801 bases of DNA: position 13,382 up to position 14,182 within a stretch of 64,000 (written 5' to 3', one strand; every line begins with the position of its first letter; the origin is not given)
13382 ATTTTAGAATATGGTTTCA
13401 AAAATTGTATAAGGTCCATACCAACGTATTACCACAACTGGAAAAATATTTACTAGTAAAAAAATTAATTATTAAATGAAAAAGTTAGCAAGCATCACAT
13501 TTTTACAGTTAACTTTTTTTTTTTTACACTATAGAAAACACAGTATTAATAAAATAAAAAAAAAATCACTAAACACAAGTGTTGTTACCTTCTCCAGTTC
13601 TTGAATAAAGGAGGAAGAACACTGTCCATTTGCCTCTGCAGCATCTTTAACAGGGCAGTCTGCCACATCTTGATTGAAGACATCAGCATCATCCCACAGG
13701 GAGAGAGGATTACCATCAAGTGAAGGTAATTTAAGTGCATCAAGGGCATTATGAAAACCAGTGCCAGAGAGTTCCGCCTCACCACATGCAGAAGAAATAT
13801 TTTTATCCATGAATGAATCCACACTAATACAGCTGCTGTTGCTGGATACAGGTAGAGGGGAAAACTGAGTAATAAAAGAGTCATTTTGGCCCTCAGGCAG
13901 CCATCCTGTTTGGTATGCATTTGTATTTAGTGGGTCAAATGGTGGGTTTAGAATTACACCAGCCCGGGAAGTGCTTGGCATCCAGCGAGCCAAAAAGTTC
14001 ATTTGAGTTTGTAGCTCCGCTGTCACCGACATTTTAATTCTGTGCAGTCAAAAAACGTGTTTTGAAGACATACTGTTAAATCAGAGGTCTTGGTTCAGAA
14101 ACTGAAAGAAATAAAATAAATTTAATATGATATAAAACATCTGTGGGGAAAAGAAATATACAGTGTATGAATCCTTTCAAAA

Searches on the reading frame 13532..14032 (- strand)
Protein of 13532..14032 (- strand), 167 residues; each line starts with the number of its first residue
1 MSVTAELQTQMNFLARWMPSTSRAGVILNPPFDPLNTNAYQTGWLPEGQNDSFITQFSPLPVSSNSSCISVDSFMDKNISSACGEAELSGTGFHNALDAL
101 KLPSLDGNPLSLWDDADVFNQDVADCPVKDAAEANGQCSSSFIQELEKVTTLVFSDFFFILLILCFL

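Call 26: find_homologous_proteins(query=window:13532-14032:-, max_evalue=0.001)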
Query window:13532-14032:- (167 aa): 1 proteins with E <= 0.001 among 66 candidates.
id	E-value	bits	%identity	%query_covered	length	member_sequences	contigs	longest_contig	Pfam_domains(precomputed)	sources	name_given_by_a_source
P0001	5.4e-20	90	40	90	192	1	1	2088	-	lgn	-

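Call 27: find_encoding_contigs(protein=P0001, flank=10000)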
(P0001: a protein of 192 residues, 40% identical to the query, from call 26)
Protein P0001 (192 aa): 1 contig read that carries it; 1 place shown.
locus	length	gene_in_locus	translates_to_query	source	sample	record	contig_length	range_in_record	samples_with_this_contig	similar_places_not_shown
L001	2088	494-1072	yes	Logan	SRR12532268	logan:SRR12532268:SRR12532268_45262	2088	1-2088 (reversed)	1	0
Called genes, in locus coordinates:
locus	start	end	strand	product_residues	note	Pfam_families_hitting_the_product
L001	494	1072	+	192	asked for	-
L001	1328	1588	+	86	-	-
